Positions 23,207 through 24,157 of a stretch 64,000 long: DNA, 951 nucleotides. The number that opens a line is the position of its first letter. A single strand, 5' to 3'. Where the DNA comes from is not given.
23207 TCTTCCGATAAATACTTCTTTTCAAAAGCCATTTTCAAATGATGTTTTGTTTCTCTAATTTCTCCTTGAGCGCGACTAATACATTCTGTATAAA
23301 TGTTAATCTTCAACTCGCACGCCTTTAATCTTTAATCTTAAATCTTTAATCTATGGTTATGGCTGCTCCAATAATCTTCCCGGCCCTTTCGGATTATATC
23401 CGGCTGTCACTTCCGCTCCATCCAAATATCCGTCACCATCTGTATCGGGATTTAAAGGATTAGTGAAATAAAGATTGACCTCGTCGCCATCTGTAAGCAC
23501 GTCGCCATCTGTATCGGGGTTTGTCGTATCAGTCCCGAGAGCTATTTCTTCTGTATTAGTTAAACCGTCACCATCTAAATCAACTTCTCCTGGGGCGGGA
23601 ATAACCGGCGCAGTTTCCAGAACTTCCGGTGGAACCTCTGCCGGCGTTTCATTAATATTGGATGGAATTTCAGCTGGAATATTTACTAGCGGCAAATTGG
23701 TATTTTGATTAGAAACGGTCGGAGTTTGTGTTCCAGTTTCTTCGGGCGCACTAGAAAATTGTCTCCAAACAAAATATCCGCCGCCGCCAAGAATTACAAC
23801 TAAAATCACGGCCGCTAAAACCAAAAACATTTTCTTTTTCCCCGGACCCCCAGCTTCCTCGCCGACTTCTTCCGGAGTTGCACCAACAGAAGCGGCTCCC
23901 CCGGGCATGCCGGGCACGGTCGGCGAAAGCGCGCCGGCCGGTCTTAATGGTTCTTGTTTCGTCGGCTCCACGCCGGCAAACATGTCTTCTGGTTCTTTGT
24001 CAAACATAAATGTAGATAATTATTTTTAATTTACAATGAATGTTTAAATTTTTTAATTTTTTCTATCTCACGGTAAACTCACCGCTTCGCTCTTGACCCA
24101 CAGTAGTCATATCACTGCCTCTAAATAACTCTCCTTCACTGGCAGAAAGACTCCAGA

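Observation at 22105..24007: Three small single-pass membrane proteins with thrombospondin type-3-like DxDxDG Ca-binding repeats sit beside the giant genes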

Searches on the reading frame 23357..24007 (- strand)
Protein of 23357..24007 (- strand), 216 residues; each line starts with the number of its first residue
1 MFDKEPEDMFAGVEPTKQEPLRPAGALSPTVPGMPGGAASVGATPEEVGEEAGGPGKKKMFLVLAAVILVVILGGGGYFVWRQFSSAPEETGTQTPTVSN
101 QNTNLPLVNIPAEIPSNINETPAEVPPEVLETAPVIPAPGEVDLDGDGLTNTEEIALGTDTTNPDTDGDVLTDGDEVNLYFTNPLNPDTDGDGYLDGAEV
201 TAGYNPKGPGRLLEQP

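Call 7: search_protein_families(library=pfam, proteins=[window:23357-24007:-], max_evalue=1)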
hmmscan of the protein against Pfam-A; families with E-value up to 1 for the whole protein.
window:23357-24007:- (216 aa): 7 families
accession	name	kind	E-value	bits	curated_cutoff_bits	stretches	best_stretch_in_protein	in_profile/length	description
PF18884.5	TSP3_bac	-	6.1e-15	55.2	25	3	188-205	1-18/22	Bacterial TSP3 repeat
PF10814.13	CwsA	-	0.009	16.7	26.7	1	40-101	70-131/134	Cell wall synthesis protein CwsA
PF11084.13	DUF2621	-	0.032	14.7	27.7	1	60-92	6-39/139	Protein of unknown function (DUF2621)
PF14155.11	DUF4307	-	0.12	12.7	27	1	59-91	3-35/111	Domain of unknown function (DUF4307)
PF03495.19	Binary_toxB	-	0.17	12.5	25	1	143-203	2-63/78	Clostridial binary toxin B/anthrax toxin PA Ca-binding domain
PF13405.12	EF-hand_6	-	0.24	11.7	25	0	188-202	10-24/30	EF-hand domain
PF00036.39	EF-hand_1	-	0.76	9.9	25.4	1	188-201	10-23/29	EF hand domain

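Call 8: search_protein_families(library=ncbifam, proteins=[window:23357-24007:-], max_evalue=1)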
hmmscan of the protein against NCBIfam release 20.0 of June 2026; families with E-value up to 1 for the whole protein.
window:23357-24007:- (216 aa): 16 families
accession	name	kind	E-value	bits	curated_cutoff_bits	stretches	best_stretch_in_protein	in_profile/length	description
NF033765.2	gliding_CglD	equivalog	4.8e-06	24.6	400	2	141-176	264-299/1124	adventurous gliding motility lipoprotein CglD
NF047639.1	throspo3_MtsD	equivalog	0.00015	20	800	1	142-207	459-528/651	cell-cell cohesion protein MtsD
NF009420.1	PRK12785.1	equivalog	0.00071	19.4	197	1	46-95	7-51/161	flagellar basal body-associated protein FliL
NF004285.1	PRK05696.1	equivalog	0.0019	18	179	1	51-104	11-67/171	flagellar basal body-associated protein FliL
NF047909.1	CellAnchorMapZStrp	equivalog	0.0027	16.6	700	1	56-102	160-207/474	cell division site-positioning protein MapZ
NF033761.1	gliding_GltJ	equivalog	0.0068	15.5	450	1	47-139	357-448/671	adventurous gliding motility protein GltJ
NF042425.1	Amuc_1099_fam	equivalog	0.017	14.7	50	0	142-165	128-151/321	Amuc_1099 family pilus-like system protein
NF033800.1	quorum_NprX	equivalog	0.038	13.6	75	1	57-101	2-41/43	quorum-signaling peptide NprX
NF005435.1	PRK07021.1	equivalog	0.039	13.8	131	1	57-94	5-42/157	flagellar basal body-associated protein FliL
NF041762.1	diheme_GEGP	equivalog_domain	0.15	11.2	300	0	141-157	94-110/359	GEGP motif-containing diheme protein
NF051471.1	cytcCgr1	equivalog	0.2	11.3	340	1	57-84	5-32/204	cytochrome c-type protein Cgr1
TIGR03593.1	yidC_nterm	equivalog_domain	0.24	11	58.25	1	67-124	4-64/363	membrane protein insertase YidC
NF006283.1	PRK08455.1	equivalog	0.24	11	187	0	49-103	7-61/182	flagellar basal body-associated protein FliL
NF041410.1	XopAW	subfamily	0.26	11.1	120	1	142-209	112-167/235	XopAW family type III secretion system calcium-binding effector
NF053555.1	prodigi_MBC_PigJ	equivalog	0.38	9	900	1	89-120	698-729/759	prodigiosin MBC biosynthesis protein PigJ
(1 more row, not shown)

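Call 16: find_homologous_proteins(query=window:23357-24007:-)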
Query window:23357-24007:- (216 aa): 998 proteins with E <= 0.001 among 2850 candidates; the best 120 are listed.
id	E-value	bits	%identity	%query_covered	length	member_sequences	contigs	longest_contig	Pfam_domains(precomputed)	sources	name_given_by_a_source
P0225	1.7e-134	465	100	100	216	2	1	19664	PF18884.6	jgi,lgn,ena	-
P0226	4.6e-112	391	84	100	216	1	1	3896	PF18884.6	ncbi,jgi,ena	ncbi:MAG: hypothetical protein WCW17_04420 [Patescibacteria group bacterium]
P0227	8.9e-106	371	81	100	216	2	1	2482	PF18884.6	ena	-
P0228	1.2e-96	341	75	100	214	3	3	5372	PF18884.6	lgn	-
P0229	6.5e-95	335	75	99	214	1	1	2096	PF18884.6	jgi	-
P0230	1.8e-91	324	75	100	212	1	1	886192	PF18884.6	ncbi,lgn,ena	-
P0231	6.3e-91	322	73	100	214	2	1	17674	PF18884.6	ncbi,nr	ncbi:thrombospondin type 3 repeat-containing protein [Patescibacteria group bacterium]|nr:thrombospo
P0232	6.1e-90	319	71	99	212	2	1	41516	PF18884.6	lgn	-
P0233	1.5e-89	318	70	100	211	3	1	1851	PF18884.6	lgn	-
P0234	5.7e-89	316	74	100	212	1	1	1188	PF18884.6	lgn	-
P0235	8.0e-88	312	70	100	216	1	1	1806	PF18884.6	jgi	jgi:hypothetical protein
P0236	1.1e-87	312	71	100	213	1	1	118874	PF18884.6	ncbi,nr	ncbi:hypothetical protein HZB93_02245 [Candidatus Falkowbacteria bacterium]|nr:hypothetical protein 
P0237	1.8e-84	301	68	100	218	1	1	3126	PF18884.6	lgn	-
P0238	3.6e-72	261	57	100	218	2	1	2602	PF18884.6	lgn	-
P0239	7.6e-71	256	58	99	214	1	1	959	PF18884.6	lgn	-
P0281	5.6e-32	129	41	98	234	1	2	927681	PF18884.6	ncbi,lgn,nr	ncbi:MAG: hypothetical protein PHD51_02640 [Patescibacteria group bacterium]|nr:hypothetical protein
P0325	8.5e-28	116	43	85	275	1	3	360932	PF18884.6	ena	-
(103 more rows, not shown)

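Call 55: search_solved_structures(query=window:23357-24007:-, max_evalue=1, show_alignments=2)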
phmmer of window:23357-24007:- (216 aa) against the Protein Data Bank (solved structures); distinct sequences matched with E-value up to 1: 7.
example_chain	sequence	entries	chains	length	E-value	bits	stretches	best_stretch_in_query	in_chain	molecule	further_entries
7c7r_B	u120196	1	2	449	0.0097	18.9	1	143-185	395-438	Biofilm-associated surface protein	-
7c7u_A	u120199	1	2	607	0.02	17.9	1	143-186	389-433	Biofilm-associated surface protein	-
4f34_A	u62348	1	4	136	0.19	14.7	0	147-213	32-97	de novo protein Symfoil-4V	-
6mp5_A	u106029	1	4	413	0.24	14.4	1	118-152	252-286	Sulfide:quinone oxidoreductase, mitochondrial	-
6mo6_A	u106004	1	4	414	0.24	14.4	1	118-152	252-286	Sulfide:quinone oxidoreductase, mitochondrial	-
8dhk_A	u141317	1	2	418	0.25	14.3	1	118-152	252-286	Sulfide:quinone oxidoreductase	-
6oi5_A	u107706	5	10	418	0.25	14.3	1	118-152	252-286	Sulfide:quinone oxidoreductase, mitochondrial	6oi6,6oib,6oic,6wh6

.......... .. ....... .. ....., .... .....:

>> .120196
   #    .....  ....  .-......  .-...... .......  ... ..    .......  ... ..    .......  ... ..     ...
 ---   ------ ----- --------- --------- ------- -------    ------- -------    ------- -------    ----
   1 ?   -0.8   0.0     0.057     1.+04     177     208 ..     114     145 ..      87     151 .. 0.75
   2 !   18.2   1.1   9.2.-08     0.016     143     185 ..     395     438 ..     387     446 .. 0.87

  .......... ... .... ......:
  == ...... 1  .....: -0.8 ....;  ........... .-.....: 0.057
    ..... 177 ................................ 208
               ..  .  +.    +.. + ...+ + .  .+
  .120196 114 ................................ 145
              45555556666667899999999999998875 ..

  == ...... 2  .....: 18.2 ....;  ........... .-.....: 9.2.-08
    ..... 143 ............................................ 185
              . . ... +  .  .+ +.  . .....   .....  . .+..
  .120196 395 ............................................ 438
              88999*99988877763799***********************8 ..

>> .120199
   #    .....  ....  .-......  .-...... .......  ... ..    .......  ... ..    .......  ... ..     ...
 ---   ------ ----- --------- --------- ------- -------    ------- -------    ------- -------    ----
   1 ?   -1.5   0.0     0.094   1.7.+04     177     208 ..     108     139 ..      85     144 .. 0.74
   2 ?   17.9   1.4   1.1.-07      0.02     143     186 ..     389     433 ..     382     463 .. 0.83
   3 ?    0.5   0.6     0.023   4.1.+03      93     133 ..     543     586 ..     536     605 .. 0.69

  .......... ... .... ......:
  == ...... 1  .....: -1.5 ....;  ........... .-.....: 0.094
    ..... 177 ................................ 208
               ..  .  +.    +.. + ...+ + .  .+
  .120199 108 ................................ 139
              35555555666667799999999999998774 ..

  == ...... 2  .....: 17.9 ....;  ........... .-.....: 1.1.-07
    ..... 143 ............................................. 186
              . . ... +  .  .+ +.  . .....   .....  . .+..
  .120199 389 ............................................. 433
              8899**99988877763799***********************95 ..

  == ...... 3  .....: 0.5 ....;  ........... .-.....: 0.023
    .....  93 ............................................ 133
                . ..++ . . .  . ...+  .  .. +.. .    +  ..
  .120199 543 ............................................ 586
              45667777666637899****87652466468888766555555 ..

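Call 58: find_encoding_contigs(protein=P0281, flank=10000, max_places=1)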
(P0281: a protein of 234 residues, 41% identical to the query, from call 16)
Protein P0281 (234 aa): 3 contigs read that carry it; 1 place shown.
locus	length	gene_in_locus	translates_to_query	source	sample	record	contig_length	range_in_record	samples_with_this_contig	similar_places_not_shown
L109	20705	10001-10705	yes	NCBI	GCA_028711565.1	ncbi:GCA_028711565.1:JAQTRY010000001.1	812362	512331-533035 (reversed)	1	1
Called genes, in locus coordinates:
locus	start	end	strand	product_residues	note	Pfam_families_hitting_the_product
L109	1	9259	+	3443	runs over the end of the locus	PF18895:T4SS_pilin (weak), PF13205:Big_5 (faint), PF17957:Big_7 (weak), PF01833:TIG (faint), PF13948:DUF4215 (weak)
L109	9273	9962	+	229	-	PF18884:TSP3_bac (faint)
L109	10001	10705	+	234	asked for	PF18884:TSP3_bac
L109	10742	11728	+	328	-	-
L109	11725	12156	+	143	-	PF02130:YbeY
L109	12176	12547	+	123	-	PF01219:DAGK_prokar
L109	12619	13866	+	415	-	PF02491:SHS2_FTSA, PF06277:EutA (weak), PF11104:PilM_2 (weak), PF06723:MreB_Mbl, PF14450:FtsA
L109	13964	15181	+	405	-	PF00091:Tubulin, PF12327:FtsZ_C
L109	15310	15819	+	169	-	PF22811:Zn_ribbon_NrdR, PF03477:ATP-cone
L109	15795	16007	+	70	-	-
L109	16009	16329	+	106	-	PF01035:DNA_binding_1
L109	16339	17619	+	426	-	PF10459:Peptidase_S46 (faint), PF00089:Trypsin, PF13365:Trypsin_2, PF13180:PDZ_2, PF00595:PDZ (weak), PF17820:PDZ_6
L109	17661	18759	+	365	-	PF03462:PCRF, PF00472:RF-1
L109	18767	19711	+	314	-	PF01073:3Beta_HSD, PF01370:Epimerase, PF02719:Polysacc_synt_2, PF04321:RmlD_sub_bind, PF13460:NAD_binding_10 (weak), PF16363:GDP_Man_Dehyd, PF07993:NAD_binding_4 (weak)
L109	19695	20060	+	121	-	PF05635:23S_rRNA_IVP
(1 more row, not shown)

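Call 59: find_encoding_contigs(protein=P0325, flank=10000, max_places=1)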
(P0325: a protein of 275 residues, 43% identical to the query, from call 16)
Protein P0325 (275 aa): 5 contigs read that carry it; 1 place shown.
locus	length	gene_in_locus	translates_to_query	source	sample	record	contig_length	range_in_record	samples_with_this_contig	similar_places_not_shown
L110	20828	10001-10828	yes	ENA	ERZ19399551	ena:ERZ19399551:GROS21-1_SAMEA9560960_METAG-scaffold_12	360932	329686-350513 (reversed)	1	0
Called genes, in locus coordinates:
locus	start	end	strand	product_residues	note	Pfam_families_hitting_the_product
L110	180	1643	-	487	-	PF13328:HD_4, PF01966:HD, PF04607:RelA_SpoT, PF02824:TGS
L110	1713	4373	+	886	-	PF18895:T4SS_pilin (weak), PF13205:Big_5 (faint)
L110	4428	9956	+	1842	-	PF01833:TIG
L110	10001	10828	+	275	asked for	PF18884:TSP3_bac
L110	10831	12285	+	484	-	-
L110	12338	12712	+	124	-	PF02130:YbeY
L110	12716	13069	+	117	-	PF01219:DAGK_prokar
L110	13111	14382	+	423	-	PF11104:PilM_2 (faint), PF02491:SHS2_FTSA, PF06723:MreB_Mbl, PF14450:FtsA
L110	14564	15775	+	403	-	PF00091:Tubulin, PF12327:FtsZ_C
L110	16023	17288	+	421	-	PF01637:ATPase_2 (faint), PF13173:AAA_14, PF13635:DUF4143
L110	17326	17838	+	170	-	-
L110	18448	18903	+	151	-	PF22811:Zn_ribbon_NrdR, PF03477:ATP-cone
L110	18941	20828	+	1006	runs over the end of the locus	PF03477:ATP-cone, PF13597:NRDD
